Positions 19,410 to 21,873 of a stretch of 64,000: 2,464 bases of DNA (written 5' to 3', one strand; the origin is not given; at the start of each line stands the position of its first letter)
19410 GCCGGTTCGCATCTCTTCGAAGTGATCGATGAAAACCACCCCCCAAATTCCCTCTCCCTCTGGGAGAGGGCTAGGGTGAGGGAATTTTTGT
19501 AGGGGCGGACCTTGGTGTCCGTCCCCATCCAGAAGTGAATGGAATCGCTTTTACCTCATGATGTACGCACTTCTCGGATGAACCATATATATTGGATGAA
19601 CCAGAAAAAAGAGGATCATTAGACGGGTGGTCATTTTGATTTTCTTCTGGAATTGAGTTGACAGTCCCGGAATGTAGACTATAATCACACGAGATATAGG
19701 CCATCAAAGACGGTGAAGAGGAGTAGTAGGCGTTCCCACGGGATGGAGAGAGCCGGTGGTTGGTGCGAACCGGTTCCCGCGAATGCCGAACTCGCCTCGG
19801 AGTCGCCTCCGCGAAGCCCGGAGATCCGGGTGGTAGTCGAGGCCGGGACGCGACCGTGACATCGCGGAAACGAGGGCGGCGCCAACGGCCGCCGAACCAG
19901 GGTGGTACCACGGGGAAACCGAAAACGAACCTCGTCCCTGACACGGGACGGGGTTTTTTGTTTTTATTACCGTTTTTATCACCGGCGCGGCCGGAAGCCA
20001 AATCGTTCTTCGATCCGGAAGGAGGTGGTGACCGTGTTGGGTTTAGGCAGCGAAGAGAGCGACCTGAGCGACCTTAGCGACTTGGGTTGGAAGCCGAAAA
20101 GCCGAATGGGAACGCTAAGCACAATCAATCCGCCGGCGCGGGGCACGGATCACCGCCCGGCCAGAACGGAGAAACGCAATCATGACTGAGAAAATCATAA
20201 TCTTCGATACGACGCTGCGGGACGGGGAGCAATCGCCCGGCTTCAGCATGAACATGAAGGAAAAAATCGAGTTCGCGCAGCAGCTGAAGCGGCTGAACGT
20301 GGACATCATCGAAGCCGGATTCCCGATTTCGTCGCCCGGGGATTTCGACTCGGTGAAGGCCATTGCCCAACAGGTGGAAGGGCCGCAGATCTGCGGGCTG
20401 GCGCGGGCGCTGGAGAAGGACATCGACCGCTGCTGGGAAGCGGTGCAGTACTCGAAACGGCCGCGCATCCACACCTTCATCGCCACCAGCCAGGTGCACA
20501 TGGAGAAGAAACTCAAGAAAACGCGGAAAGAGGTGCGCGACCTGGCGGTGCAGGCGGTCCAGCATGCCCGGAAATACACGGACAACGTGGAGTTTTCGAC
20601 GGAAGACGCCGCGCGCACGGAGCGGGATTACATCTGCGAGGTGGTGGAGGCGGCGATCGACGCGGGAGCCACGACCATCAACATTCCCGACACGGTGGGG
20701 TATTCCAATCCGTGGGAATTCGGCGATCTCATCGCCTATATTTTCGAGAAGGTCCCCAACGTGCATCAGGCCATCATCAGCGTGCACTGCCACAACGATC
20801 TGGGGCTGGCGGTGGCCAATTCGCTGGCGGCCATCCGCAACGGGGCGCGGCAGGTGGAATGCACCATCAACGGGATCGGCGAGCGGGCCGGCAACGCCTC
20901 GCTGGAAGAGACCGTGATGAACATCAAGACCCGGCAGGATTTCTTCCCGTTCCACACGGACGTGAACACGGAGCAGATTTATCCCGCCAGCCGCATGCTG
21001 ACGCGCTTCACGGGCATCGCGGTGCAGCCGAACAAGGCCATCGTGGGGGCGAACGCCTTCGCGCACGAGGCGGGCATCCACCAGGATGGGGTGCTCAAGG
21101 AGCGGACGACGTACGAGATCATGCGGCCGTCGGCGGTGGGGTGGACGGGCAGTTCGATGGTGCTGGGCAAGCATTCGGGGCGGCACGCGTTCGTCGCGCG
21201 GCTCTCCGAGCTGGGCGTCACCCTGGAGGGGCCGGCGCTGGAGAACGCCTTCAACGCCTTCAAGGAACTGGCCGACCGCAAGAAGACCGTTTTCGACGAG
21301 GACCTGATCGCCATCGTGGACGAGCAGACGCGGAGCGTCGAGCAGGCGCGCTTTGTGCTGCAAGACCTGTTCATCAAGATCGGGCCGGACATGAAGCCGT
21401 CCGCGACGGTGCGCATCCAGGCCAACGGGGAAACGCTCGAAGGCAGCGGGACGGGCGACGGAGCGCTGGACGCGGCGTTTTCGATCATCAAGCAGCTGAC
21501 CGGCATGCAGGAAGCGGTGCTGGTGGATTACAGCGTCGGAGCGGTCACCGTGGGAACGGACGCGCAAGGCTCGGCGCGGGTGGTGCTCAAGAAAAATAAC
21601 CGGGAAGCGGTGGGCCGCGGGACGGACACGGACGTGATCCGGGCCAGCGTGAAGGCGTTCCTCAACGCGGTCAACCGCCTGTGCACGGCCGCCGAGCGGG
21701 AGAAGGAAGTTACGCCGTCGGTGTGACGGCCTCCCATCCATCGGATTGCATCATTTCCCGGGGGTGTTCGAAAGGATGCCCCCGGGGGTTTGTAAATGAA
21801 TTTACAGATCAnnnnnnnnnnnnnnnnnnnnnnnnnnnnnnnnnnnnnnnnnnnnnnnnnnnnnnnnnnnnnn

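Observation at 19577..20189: Leu T-box riboswitch with a perfect sigma70 promoter, upstream direct repeats, and a possible coupled uORF carrying a 9-nt triple tandem repeat in front of leuA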

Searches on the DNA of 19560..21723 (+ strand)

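Call 10: search_rna_families(sources=[L001, L002, L003, L004, L005, L006, L007, L008, L009, L010, L011, L012, L024, L025, L013, L014, L015, L016], threshold=gathering)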
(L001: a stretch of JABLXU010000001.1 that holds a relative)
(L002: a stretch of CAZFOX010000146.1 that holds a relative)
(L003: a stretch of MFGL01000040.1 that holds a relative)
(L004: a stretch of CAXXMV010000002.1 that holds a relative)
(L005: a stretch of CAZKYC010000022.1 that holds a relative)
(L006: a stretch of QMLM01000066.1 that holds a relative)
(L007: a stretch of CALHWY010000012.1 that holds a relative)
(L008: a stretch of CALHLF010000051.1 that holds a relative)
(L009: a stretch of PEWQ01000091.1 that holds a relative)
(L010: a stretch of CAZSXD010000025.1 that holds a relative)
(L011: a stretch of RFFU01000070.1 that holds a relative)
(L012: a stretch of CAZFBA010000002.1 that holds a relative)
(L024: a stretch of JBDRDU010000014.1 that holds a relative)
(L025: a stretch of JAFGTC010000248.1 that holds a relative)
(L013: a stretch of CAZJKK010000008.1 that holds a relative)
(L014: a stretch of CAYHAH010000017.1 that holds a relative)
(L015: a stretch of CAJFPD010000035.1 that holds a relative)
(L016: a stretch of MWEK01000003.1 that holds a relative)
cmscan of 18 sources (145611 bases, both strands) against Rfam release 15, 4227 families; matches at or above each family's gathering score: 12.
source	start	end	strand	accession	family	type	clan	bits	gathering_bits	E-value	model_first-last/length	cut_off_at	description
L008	508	751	+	RF00230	T-box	Cis-reg; leader;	-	132.7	93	6.7e-29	1-219/219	no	T-box leader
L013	3667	3906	+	RF00230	T-box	Cis-reg; leader;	-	129.4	93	4.6e-28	1-219/219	no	T-box leader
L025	3558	3788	+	RF00230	T-box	Cis-reg; leader;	-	118.8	93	2.5e-25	1-219/219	no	T-box leader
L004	3572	3809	+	RF00230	T-box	Cis-reg; leader;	-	118.6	93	2.8e-25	1-219/219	no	T-box leader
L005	3571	3805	+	RF00230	T-box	Cis-reg; leader;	-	112.9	93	8.4e-24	1-219/219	no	T-box leader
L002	2488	2728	+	RF00230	T-box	Cis-reg; leader;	-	112.5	93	1e-23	1-219/219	no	T-box leader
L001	3524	3762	+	RF00230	T-box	Cis-reg; leader;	-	97.6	93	7.2e-20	1-219/219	no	T-box leader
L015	3218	3290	+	RF00005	tRNA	Gene; tRNA;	CL00001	65.8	29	1e-11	1-71/71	no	tRNA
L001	43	129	+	RF00005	tRNA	Gene; tRNA;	CL00001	63.1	29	5.6e-11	1-71/71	no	tRNA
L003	6581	6651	+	RF00005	tRNA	Gene; tRNA;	CL00001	62.3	29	9.6e-11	1-71/71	no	tRNA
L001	221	307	+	RF00005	tRNA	Gene; tRNA;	CL00001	60.3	29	3.3e-10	1-71/71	no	tRNA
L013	1527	1609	+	RF01786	c-di-GMP-II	Cis-reg; riboswitch;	CL00127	58.9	53.5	3.6e-10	1-84/84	no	Cyclic di-GMP-II riboswitch aptamer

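Call 11: search_rna_families(sources=[L017, L018, L019, L020, L021, L022, L023, L026, L027, L028], threshold=gathering)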
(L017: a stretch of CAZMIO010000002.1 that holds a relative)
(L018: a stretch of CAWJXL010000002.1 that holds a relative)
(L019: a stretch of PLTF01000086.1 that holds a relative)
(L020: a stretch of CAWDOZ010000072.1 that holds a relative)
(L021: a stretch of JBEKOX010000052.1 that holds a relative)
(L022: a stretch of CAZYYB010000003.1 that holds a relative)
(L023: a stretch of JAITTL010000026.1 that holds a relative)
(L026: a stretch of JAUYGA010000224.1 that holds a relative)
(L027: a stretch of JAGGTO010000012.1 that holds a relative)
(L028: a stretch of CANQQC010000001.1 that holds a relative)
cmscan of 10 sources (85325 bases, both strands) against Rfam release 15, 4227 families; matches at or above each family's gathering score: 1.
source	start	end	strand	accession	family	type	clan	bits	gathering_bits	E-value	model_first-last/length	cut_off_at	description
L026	391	463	+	RF00005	tRNA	Gene; tRNA;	CL00001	61.2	29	1.1e-10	1-71/71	no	tRNA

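Call 17: search_rna_families(sources=[L029, L030, L031, L032, L033, L034, L035, L036, L037, L038, L039, L040, L041, L042, L043, L044, L046, L047, L056, L058], threshold=gathering)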
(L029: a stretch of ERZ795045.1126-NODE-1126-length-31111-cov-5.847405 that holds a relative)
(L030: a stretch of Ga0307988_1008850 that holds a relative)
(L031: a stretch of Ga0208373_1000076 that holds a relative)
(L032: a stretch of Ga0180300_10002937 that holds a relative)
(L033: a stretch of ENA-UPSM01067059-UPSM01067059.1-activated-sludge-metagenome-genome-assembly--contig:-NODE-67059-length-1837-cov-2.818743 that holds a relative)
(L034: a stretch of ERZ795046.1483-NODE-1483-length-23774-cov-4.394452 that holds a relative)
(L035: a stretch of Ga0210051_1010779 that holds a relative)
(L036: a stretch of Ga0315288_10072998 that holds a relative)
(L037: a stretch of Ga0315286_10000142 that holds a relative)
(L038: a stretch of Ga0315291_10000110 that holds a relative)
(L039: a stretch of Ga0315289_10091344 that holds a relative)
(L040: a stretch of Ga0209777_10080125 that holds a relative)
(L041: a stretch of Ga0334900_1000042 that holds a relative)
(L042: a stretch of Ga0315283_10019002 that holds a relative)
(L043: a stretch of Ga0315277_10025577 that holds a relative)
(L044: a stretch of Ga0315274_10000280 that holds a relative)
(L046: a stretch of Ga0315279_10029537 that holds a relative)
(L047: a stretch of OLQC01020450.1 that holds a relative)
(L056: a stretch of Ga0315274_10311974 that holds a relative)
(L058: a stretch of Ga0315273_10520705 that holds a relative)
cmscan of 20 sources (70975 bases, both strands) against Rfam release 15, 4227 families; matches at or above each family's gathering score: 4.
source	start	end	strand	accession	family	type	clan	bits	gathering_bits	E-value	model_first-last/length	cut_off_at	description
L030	69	306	+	RF00230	T-box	Cis-reg; leader;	-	120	93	5.9e-26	1-219/219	no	T-box leader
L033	457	695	+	RF00230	T-box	Cis-reg; leader;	-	98.4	93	2.1e-20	1-219/219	no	T-box leader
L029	1024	1262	+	RF00230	T-box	Cis-reg; leader;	-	96.7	93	6e-20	1-219/219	no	T-box leader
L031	4081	4151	+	RF00005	tRNA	Gene; tRNA;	CL00001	62.3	29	4.7e-11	1-71/71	no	tRNA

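Call 56: search_rna_families(sources=[L068, L069, L070, L071, L062, L065, L066, L067], threshold=gathering)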
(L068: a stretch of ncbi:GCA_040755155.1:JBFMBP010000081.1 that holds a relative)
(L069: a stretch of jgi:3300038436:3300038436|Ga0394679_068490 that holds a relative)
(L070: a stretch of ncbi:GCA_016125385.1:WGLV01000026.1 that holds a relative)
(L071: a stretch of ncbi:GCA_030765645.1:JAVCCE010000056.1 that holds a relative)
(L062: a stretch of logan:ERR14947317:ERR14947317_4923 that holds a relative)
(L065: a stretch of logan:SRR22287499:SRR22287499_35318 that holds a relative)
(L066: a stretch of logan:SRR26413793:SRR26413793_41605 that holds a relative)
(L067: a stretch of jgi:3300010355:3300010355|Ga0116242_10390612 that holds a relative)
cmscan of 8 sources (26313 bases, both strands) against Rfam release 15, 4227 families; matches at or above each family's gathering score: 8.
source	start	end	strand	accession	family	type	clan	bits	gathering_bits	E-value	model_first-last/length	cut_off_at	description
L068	394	625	+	RF00230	T-box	Cis-reg; leader;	-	114.6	93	5.4e-25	1-219/219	no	T-box leader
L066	408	639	+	RF00230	T-box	Cis-reg; leader;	-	113.7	93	9e-25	1-219/219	no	T-box leader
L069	419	658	+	RF00230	T-box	Cis-reg; leader;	-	110.8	93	5.3e-24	1-219/219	no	T-box leader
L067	571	811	+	RF00230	T-box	Cis-reg; leader;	-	109.1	93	1.4e-23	1-219/219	no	T-box leader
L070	432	670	+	RF00230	T-box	Cis-reg; leader;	-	106.9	93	5.3e-23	1-219/219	no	T-box leader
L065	938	1170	+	RF00230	T-box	Cis-reg; leader;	-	106.9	93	5.2e-23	1-219/219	no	T-box leader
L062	2693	2933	+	RF00230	T-box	Cis-reg; leader;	-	105.1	93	1.5e-22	1-219/219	no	T-box leader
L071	483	718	+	RF00230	T-box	Cis-reg; leader;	-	102.3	93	7.8e-22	1-219/219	no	T-box leader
